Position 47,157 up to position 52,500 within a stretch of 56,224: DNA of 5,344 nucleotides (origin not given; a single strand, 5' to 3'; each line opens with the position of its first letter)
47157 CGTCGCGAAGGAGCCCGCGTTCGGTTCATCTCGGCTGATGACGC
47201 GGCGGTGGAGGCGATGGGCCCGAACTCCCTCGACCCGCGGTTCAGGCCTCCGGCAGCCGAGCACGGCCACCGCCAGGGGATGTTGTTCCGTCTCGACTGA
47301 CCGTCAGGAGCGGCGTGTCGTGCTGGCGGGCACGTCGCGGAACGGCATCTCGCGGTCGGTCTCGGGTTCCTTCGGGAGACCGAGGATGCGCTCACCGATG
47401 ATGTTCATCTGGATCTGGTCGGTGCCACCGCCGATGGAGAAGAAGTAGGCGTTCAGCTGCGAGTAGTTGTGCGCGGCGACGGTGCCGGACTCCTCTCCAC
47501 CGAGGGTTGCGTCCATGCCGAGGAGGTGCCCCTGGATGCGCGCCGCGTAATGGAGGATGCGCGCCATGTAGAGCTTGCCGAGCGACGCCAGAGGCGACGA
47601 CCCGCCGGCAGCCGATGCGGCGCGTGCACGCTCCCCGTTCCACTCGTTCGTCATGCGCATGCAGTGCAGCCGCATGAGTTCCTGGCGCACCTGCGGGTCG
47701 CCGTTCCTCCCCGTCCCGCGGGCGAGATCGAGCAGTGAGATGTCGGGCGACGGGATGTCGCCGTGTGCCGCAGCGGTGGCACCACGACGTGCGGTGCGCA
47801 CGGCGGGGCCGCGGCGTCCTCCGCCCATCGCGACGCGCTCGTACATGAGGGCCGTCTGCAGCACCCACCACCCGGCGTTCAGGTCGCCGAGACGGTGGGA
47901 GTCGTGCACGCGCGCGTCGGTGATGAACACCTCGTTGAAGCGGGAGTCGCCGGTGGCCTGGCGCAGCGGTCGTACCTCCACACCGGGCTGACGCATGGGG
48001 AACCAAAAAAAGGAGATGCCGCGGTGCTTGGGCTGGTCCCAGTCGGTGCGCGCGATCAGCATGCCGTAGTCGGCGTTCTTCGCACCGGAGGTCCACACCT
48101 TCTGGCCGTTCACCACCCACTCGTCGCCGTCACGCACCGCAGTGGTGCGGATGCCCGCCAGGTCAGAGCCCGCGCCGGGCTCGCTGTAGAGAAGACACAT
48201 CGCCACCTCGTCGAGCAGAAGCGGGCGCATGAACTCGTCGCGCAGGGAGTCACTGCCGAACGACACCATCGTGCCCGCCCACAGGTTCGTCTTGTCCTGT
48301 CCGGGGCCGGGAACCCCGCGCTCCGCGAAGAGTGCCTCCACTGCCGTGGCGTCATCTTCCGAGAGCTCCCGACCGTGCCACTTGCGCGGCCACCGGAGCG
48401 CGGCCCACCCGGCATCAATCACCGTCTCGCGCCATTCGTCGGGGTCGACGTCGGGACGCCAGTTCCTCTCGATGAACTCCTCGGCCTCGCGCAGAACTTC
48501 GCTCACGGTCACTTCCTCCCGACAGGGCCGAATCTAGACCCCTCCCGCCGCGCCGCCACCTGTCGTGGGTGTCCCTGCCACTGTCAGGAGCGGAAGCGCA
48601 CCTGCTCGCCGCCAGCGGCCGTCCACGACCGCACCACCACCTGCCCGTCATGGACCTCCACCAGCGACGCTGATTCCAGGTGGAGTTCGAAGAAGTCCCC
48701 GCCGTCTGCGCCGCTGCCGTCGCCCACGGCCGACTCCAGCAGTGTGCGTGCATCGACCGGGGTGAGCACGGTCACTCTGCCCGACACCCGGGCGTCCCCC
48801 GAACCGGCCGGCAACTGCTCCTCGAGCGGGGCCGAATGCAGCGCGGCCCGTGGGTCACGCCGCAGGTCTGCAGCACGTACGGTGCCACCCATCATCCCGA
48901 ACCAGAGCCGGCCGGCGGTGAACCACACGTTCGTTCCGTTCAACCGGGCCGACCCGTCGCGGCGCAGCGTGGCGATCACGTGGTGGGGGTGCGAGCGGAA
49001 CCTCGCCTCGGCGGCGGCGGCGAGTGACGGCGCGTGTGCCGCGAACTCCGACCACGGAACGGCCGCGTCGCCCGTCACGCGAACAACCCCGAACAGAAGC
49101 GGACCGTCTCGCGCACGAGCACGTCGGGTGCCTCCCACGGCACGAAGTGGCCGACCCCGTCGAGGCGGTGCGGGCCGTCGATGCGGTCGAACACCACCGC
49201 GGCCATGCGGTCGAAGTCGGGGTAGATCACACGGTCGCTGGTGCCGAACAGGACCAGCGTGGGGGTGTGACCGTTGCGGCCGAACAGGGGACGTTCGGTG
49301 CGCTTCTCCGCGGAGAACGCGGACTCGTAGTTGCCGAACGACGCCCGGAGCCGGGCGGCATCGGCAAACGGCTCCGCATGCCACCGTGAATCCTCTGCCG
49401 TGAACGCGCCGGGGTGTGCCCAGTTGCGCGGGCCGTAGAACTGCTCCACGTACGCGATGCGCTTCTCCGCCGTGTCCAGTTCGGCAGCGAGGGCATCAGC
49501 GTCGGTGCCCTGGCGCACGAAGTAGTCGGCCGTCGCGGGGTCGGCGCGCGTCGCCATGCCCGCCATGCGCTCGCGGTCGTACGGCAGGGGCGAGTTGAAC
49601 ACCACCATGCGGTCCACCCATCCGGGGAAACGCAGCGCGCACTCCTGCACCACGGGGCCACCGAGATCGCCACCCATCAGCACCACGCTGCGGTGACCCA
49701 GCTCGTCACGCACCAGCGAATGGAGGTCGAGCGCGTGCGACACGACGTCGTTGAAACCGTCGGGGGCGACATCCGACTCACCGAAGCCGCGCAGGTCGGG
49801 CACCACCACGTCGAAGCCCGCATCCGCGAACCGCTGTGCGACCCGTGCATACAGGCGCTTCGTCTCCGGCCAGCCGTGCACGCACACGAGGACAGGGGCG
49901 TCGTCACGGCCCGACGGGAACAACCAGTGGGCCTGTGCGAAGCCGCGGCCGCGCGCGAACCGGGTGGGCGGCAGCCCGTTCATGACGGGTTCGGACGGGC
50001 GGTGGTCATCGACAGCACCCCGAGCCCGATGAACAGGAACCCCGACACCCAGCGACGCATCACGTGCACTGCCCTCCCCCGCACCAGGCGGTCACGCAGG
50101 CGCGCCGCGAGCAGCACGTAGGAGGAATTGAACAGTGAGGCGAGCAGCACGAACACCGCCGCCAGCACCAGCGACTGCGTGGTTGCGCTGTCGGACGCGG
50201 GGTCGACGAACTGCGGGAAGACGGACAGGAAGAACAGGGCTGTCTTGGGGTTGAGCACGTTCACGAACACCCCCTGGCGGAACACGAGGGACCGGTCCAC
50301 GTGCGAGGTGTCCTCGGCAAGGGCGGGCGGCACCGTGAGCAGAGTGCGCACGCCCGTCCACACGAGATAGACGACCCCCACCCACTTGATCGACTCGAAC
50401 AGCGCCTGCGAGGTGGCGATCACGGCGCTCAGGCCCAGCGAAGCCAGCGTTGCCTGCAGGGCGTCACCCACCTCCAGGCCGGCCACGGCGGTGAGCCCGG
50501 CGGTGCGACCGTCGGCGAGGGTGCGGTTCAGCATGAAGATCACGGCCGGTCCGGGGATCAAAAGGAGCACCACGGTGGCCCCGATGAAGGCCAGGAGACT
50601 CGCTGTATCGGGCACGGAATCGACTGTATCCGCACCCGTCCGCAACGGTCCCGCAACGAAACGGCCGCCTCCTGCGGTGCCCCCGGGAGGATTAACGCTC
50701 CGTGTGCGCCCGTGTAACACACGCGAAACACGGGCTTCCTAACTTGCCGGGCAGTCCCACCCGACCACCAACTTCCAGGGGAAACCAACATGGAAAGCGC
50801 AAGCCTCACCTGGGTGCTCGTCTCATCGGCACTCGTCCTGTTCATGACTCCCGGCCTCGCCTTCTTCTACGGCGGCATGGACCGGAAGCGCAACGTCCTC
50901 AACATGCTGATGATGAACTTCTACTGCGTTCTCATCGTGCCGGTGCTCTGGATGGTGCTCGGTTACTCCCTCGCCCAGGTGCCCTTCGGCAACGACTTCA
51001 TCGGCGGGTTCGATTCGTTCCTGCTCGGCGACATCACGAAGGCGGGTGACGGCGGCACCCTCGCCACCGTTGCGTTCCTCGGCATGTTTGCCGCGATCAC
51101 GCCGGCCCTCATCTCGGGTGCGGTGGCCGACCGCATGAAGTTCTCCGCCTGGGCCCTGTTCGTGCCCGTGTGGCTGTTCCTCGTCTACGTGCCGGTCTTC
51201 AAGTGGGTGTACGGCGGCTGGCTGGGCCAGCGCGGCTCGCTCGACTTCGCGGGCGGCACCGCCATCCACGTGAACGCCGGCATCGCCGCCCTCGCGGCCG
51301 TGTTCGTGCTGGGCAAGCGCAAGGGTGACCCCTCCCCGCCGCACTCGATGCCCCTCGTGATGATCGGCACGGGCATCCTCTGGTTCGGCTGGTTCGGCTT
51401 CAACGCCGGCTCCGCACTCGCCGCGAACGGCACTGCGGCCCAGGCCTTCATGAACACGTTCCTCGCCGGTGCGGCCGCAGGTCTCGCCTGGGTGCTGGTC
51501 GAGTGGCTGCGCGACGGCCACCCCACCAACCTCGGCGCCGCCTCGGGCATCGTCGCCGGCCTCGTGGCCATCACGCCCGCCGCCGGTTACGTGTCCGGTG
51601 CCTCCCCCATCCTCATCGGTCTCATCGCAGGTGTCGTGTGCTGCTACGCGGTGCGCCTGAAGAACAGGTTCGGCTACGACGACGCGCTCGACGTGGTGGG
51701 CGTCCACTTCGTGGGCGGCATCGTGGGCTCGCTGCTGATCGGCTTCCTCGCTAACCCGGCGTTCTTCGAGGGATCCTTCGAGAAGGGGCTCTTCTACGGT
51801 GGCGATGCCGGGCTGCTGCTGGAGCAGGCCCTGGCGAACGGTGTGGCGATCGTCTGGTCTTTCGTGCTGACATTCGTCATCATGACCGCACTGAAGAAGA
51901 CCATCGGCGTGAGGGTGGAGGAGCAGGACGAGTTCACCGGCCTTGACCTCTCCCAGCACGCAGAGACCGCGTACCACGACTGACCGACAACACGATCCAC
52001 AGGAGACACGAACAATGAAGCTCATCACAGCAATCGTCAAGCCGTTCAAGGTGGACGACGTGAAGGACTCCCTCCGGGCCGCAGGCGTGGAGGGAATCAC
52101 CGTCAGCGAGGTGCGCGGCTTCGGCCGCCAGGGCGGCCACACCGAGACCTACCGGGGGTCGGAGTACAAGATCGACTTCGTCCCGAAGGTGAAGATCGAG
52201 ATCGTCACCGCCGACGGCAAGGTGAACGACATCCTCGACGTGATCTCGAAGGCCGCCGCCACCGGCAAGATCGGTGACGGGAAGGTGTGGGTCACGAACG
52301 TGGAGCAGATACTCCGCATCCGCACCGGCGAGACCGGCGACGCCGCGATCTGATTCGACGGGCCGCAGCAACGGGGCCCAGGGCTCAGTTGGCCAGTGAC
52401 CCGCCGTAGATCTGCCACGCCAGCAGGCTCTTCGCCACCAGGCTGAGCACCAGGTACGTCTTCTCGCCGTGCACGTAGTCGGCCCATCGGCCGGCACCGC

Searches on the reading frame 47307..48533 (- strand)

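Call 7: search_protein_families(library=pfam, proteins=[window:47307-48533:-], max_evalue=0.001)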
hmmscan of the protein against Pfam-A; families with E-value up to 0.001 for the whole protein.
window:47307-48533:- (409 aa): 2 families
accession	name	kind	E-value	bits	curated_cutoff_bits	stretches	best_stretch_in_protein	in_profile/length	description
PF02770.24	Acyl-CoA_dh_M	-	5.9e-21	74.9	33.3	1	113-197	1-85/97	Acyl-CoA dehydrogenase, middle domain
PF00441.29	Acyl-CoA_dh_1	-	2.1e-08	34.9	22.4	1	220-384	2-150/150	Acyl-CoA dehydrogenase, C-terminal domain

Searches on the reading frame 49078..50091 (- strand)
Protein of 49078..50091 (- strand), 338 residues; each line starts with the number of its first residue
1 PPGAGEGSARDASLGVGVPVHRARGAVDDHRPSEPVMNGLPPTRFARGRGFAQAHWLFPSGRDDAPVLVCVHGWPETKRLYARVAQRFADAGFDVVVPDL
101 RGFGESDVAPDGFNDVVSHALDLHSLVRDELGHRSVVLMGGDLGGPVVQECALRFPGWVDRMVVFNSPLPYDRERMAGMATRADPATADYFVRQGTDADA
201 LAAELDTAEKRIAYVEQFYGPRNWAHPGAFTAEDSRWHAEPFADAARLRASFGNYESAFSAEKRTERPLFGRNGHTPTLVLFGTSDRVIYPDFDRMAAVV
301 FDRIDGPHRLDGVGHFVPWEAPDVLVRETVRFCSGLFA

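Call 7: search_protein_families(library=pfam, proteins=[window:49078-50091:-], max_evalue=0.001)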
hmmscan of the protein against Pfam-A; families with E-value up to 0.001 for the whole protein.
window:49078-50091:- (338 aa): 3 families
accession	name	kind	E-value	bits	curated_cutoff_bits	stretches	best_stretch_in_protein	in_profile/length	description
PF00561.26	Abhydrolase_1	-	1.5e-22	80.9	25.8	1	66-292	1-216/245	alpha/beta hydrolase fold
PF12697.13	Abhydrolase_6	-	9.8e-19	69.3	26.3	1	68-327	1-216/217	Alpha/beta hydrolase family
PF12146.15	Hydrolase_4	-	6.5e-15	55.5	27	1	67-169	6-111/239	Serine aminopeptidase, S33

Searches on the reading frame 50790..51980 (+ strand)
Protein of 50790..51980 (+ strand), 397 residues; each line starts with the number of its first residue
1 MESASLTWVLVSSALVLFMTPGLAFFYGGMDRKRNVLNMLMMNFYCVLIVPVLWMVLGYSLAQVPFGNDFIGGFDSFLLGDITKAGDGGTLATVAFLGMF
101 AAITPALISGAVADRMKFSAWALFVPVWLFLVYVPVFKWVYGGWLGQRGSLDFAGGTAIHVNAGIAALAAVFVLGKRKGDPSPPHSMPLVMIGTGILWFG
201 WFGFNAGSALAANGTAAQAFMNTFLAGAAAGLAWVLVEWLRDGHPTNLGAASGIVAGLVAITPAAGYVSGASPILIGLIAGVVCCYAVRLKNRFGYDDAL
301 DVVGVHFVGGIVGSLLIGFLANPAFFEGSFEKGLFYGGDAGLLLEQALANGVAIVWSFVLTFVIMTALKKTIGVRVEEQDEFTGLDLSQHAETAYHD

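Call 7: search_protein_families(library=pfam, proteins=[window:50790-51980:+], max_evalue=0.001)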
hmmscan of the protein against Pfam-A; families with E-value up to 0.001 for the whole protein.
window:50790-51980:+ (397 aa): 1 family
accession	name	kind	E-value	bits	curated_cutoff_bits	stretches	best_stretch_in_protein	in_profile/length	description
PF00909.26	Ammonium_transp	-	2.6e-118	395.7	23.2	1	8-395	2-399/399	Ammonium Transporter Family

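Call 39: search_protein_families(library=ncbifam, proteins=[window:50790-51980:+], max_evalue=0.001)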
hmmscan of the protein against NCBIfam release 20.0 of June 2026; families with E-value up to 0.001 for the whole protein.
window:50790-51980:+ (397 aa): 3 families
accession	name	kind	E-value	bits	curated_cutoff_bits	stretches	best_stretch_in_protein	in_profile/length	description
TIGR00836.1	amt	subfamily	1.1e-130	436.2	343.3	1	7-395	3-406/406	ammonium transporter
NF007947.0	PRK10666.1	equivalog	9.1e-103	344.4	657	1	4-396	30-427/428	ammonium transporter AmtB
TIGR03644.1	marine_trans_1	hypoth_equivalog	9.4e-53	179.4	514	1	8-396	7-402/404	probable ammonium transporter, marine subtype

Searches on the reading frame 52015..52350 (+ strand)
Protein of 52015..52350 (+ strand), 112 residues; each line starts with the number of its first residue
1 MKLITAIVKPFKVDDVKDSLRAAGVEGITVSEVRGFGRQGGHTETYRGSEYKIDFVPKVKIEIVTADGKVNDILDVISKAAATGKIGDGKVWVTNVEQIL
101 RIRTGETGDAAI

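Call 7: search_protein_families(library=pfam, proteins=[window:52015-52350:+], max_evalue=0.001)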
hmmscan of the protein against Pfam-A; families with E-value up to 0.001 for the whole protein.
window:52015-52350:+ (112 aa): 1 family
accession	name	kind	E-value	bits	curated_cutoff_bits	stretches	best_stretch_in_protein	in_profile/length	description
PF00543.27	P-II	-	2.7e-31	108.4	25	1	1-106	1-102/102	Nitrogen regulatory protein P-II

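Call 39: search_protein_families(library=ncbifam, proteins=[window:52015-52350:+], max_evalue=0.001)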
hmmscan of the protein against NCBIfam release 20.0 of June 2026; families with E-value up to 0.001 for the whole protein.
window:52015-52350:+ (112 aa): 2 families
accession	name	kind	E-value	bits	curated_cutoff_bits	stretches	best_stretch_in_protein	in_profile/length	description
NF007946.0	PRK10665.1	equivalog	1.2e-46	158.1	181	1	1-112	1-112/112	P-II family nitrogen regulator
NF008111.0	PRK10858.1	equivalog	3.4e-43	146.6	202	1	1-112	1-112/112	nitrogen regulatory protein P-II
